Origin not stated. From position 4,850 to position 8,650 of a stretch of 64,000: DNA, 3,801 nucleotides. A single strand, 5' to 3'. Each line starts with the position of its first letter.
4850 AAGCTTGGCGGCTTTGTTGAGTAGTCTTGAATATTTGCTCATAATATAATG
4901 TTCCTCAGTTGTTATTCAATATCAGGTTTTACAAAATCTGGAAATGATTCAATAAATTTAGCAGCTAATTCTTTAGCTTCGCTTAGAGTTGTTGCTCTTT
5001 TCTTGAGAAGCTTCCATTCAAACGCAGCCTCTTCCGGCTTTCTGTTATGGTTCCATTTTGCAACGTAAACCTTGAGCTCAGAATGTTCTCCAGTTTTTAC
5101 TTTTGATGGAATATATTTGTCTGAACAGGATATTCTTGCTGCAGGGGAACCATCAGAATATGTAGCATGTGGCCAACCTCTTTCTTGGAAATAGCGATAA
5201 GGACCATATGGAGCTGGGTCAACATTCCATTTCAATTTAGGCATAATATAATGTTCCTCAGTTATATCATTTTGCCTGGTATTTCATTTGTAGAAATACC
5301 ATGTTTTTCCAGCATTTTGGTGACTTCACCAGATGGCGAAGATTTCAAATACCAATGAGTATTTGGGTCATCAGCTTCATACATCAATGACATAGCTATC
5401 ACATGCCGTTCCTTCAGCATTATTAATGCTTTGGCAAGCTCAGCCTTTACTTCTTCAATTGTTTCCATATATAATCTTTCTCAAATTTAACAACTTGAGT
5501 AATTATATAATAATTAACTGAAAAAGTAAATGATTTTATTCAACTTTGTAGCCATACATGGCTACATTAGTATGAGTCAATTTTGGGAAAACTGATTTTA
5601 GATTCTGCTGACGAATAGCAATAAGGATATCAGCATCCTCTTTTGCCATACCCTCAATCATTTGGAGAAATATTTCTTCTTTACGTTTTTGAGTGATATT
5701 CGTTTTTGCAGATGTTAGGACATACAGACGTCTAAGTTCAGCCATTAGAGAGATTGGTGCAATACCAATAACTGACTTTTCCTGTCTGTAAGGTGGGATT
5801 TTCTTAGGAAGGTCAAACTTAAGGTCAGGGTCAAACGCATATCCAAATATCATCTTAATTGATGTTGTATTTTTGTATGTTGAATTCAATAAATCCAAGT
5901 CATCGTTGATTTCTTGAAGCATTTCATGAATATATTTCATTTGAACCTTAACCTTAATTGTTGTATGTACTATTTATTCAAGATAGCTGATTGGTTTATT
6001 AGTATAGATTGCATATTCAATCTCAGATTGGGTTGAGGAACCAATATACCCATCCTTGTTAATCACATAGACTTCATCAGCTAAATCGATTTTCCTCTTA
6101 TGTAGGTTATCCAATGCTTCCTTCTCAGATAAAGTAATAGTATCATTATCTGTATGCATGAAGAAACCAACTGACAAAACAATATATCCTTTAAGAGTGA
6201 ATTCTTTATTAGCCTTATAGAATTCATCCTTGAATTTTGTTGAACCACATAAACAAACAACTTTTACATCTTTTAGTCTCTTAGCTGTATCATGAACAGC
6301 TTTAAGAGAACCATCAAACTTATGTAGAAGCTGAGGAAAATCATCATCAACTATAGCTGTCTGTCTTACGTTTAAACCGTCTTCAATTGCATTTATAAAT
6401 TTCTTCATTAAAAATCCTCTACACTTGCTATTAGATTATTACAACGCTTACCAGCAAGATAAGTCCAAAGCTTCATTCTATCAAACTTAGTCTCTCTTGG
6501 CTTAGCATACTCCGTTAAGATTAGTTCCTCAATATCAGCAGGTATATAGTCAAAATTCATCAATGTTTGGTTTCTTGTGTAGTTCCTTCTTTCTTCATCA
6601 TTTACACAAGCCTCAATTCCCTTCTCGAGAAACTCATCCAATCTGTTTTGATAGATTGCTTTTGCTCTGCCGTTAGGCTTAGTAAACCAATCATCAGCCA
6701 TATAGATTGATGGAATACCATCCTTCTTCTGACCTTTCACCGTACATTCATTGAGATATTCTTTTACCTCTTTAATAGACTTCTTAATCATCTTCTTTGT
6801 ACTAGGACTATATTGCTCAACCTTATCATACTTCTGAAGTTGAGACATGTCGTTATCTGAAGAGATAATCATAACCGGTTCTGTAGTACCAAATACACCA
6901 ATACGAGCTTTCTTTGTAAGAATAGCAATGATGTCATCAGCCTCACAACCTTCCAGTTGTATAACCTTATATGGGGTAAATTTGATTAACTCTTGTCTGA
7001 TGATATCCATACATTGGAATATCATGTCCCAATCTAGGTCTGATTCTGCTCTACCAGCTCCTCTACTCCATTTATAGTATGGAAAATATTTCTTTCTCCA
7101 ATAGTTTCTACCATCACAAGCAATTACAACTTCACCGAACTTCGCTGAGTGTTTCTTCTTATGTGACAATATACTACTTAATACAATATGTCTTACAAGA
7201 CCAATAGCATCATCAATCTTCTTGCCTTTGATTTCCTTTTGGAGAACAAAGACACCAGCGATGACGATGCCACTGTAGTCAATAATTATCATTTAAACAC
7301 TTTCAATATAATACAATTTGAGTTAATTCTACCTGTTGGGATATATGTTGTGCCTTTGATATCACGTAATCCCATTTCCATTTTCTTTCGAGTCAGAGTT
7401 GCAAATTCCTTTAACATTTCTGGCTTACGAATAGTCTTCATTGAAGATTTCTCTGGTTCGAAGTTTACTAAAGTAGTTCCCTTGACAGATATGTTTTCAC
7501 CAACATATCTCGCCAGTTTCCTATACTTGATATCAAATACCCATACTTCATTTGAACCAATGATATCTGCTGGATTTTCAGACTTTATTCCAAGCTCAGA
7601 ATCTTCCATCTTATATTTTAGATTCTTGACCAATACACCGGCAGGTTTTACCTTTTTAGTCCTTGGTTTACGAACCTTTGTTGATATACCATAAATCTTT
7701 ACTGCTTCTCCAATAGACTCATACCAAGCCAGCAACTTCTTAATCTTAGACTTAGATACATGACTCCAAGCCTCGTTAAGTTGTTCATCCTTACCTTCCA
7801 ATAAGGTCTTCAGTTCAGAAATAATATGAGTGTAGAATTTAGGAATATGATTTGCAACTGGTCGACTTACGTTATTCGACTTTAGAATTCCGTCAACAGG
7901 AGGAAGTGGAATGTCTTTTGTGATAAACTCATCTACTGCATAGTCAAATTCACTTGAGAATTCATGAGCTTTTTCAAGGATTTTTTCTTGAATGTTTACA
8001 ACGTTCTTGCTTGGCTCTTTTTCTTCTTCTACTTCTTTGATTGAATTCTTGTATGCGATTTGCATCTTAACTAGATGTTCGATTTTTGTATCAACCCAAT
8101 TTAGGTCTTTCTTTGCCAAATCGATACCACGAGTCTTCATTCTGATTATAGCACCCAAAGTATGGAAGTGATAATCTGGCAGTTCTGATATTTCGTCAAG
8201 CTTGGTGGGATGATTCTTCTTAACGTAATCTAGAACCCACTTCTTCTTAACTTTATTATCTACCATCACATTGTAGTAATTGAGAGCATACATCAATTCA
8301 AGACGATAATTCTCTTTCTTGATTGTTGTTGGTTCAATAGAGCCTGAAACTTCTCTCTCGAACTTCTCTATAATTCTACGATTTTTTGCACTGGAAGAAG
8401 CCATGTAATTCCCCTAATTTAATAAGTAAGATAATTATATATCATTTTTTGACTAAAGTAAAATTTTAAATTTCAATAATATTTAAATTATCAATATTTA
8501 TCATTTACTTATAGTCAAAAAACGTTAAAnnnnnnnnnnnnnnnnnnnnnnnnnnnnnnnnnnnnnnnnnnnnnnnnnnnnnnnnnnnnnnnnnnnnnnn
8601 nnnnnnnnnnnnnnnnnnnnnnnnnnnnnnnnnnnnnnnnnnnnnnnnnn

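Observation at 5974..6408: Multiple NDT/LOG-superfamily Rossmann proteins (5974..6408, 30923..31414, plus SLOG/DprA-like 61127..61555)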

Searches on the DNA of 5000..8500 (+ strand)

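Call 7: search_dna_similar(query=window:5000-8500:+, collection=phages, mode=near, max_rows=15)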
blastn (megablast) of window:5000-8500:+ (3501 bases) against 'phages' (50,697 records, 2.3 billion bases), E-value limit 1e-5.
No match.

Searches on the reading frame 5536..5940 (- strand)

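Call 4: search_protein_families(library=pfam, proteins=[window:5536-5940:-], max_evalue=1)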
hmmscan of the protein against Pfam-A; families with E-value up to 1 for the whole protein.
window:5536-5940:- (134 aa): 2 families
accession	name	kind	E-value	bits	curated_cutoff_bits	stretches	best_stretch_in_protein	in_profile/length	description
PF20025.4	DUF6433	-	4.2e-16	59.4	38.9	1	16-115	16-114/115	Family of unknown function (DUF6433)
PF07710.16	P53_tetramer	-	0.17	11.8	20.7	1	6-20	23-37/42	P53 tetramerisation motif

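Call 5: search_protein_families(library=phrogs, proteins=[window:5536-5940:-], max_evalue=0.01)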
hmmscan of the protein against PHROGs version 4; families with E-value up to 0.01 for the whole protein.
window:5536-5940:- (134 aa): 2 families
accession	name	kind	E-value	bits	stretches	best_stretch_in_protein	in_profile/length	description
phrog_461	-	unknown function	1.4e-20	74.7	1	15-126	29-139/152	-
phrog_17006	-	unknown function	1.3e-10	42.4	1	45-126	5-86/99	-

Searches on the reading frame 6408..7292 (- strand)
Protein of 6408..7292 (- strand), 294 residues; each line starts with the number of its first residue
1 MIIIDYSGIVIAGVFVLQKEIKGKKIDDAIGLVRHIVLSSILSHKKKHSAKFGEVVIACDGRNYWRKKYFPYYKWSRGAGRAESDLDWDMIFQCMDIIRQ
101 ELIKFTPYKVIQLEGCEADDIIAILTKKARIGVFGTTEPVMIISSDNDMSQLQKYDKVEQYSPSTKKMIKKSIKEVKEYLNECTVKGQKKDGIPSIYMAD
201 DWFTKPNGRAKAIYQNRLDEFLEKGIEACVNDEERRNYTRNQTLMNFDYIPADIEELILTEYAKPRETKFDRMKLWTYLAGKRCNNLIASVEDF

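Call 32: search_protein_families(library=pfam, proteins=[window:6408-7292:-], max_evalue=0.001)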
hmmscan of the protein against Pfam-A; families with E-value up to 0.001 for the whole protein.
window:6408-7292:- (294 aa): 2 families
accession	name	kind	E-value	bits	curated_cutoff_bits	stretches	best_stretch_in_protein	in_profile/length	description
PF02739.22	5_3_exonuc_N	-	3e-15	56.8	34.3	1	37-174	36-157/164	5'-3' exonuclease, N-terminal resolvase-like domain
PF09293.15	RNaseH_C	-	1.2e-12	48.7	25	1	184-294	11-124/124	T4 RNase H, C terminal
